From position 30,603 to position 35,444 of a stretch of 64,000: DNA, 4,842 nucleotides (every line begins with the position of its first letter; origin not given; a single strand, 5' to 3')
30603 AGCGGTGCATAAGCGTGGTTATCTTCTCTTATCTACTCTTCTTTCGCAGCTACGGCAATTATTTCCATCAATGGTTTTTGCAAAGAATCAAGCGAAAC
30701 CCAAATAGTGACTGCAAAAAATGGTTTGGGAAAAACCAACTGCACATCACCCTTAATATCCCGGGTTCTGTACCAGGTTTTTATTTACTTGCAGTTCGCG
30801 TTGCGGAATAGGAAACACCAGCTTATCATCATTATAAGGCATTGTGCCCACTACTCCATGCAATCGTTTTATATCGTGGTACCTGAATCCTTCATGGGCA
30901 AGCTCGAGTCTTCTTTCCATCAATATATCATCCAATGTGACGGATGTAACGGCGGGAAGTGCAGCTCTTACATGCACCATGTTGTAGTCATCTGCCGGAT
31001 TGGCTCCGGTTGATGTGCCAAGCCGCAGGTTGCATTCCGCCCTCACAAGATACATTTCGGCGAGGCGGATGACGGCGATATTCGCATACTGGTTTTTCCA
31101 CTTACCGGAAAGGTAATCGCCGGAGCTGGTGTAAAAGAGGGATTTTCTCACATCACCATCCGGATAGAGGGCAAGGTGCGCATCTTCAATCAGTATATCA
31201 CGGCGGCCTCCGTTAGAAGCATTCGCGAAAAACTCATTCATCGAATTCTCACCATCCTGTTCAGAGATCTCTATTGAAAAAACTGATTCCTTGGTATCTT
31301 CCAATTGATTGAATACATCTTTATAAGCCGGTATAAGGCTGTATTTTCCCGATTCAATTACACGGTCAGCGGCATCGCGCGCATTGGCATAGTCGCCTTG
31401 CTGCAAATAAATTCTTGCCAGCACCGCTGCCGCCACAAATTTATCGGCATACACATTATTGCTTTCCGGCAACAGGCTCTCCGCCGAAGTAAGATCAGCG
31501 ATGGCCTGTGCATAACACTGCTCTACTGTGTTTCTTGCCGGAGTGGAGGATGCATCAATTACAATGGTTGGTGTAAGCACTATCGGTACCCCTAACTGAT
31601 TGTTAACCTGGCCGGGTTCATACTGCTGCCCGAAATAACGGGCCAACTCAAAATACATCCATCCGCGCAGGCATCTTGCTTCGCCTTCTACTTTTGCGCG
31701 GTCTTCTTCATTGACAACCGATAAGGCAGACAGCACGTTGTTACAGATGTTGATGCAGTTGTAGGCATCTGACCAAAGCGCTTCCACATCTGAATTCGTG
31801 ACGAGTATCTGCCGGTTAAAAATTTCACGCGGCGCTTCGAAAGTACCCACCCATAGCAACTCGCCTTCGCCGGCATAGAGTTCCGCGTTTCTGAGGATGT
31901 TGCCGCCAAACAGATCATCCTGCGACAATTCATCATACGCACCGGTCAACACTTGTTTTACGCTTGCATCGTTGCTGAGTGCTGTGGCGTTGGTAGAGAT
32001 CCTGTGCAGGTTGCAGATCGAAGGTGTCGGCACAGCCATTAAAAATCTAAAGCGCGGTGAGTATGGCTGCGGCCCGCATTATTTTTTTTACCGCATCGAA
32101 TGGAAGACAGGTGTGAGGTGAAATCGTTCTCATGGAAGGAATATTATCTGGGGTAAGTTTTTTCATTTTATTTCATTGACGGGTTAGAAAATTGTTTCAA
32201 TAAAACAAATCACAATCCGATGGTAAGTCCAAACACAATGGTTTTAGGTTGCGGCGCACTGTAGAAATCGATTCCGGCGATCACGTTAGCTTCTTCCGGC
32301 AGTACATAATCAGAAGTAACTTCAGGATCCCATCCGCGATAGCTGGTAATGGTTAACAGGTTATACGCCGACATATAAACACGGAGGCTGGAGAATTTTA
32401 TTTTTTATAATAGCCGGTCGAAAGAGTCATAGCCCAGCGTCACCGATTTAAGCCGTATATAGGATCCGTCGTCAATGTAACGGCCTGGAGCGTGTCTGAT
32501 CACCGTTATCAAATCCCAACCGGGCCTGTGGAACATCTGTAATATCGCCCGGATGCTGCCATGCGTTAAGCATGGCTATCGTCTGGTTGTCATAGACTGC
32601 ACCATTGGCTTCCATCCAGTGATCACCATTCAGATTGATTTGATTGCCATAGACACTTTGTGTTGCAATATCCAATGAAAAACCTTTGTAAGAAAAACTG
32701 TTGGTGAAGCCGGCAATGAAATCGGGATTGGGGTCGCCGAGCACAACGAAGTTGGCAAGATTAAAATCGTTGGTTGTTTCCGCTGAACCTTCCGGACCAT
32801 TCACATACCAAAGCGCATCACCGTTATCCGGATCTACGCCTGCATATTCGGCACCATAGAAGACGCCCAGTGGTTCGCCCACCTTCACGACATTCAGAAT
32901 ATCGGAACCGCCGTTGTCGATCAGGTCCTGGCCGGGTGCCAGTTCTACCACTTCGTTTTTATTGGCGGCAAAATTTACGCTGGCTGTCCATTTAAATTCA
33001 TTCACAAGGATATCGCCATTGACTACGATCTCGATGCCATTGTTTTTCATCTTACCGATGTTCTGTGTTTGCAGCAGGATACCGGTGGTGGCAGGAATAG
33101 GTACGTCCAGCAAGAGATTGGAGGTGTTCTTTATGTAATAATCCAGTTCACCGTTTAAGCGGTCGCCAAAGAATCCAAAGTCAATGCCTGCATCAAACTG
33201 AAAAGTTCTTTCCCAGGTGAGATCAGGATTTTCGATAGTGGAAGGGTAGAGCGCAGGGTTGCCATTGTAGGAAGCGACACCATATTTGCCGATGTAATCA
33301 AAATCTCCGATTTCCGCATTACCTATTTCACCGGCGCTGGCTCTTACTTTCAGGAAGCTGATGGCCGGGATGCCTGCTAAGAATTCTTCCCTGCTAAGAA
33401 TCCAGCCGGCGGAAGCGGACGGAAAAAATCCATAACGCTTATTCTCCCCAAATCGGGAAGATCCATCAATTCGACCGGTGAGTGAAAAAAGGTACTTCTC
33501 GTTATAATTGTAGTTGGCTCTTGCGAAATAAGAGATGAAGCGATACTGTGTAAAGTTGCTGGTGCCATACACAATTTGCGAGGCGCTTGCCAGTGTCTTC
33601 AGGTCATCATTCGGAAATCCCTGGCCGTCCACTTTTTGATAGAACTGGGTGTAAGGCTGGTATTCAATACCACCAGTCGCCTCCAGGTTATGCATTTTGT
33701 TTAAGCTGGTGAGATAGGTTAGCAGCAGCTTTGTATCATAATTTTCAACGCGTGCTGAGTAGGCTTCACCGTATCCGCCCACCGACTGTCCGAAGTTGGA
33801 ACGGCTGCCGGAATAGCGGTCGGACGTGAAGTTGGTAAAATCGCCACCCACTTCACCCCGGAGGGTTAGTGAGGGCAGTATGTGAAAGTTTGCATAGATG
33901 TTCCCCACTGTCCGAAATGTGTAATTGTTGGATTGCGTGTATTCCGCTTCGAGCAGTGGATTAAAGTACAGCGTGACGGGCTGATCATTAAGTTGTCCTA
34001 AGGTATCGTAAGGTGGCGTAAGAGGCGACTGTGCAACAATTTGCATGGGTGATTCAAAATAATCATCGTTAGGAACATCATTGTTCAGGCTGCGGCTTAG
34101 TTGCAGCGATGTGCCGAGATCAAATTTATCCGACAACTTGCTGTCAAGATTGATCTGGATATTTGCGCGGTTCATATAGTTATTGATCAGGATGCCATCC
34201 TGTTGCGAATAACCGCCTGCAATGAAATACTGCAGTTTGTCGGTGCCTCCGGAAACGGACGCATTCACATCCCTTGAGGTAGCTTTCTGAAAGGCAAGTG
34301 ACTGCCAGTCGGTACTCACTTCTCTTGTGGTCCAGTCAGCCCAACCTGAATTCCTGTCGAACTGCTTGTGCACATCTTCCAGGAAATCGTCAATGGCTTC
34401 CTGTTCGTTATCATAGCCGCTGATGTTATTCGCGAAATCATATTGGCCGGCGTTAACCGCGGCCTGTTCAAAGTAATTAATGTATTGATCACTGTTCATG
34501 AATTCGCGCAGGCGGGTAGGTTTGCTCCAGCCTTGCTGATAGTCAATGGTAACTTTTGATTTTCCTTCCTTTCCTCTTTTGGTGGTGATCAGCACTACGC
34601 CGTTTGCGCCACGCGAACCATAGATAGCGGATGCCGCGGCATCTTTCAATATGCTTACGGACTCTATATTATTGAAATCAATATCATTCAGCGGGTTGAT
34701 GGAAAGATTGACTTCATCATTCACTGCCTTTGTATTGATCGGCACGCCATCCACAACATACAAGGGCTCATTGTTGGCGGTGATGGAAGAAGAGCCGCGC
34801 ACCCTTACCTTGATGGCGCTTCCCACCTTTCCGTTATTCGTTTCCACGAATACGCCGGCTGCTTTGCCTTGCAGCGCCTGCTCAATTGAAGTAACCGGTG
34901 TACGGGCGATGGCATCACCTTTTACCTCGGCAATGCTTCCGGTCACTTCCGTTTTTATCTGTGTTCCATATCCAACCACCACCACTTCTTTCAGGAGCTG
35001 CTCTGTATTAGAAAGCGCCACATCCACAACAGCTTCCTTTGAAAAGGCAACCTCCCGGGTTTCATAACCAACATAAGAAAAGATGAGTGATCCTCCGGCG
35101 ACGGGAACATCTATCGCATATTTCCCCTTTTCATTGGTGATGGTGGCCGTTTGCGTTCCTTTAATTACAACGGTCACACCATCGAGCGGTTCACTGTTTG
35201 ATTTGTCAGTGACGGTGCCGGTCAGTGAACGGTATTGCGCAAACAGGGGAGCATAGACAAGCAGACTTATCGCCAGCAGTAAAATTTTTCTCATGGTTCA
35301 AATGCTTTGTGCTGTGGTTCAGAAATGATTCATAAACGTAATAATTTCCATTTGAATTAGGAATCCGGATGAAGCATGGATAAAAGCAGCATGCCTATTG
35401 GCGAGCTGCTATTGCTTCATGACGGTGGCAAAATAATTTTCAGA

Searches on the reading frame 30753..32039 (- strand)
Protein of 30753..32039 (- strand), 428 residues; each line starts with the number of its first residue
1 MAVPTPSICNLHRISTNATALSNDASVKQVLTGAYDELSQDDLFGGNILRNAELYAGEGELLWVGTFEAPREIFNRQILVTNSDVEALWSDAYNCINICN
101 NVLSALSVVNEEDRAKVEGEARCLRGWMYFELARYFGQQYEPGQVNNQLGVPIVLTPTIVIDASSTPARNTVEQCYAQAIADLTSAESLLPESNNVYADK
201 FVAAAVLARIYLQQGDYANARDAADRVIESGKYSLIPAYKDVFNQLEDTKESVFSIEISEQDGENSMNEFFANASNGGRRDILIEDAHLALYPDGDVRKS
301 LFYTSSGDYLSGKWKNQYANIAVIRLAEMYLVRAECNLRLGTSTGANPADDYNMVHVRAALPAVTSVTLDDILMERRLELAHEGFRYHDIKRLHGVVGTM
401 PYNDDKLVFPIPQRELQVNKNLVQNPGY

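Call 77: search_protein_families(library=ncbifam, proteins=[window:30753-32039:-], max_evalue=0.01)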
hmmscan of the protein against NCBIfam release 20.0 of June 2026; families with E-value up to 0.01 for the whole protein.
window:30753-32039:- (428 aa): 2 families
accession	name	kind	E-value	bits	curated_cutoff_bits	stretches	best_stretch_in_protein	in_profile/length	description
NF033071.0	SusD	exception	6.9e-19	67.5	725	2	315-428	433-558/558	starch-binding outer membrane lipoprotein SusD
NF033072.0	NanU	exception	2.1e-09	37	425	1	365-428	456-521/521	SusD family outer membrane lipoprotein NanU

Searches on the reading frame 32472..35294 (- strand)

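Call 77: search_protein_families(library=ncbifam, proteins=[window:32472-35294:-], max_evalue=0.01)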
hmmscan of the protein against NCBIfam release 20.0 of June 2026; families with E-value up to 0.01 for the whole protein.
window:32472-35294:- (940 aa): 4 families
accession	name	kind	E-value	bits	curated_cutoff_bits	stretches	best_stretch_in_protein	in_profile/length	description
TIGR04056.1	OMP_RagA_SusC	subfamily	1.2e-225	752.1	368.25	1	23-931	2-897/981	SusC/RagA family TonB-linked outer membrane protein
TIGR04057.1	SusC_RagA_signa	signature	3e-18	65.3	46.2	1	210-239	2-31/31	SusC/RagA subfamily TonB-dependent outer membrane receptor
NF049946.1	TonB_dep_CU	exception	8.9e-06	24.3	700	0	338-380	191-233/683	TonB-dependent receptor, CU motif-type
NF053692.1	BamP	equivalog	8.8e-05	22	230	1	1-108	1-112/251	BamP family beta-barrel-assembly machinery protein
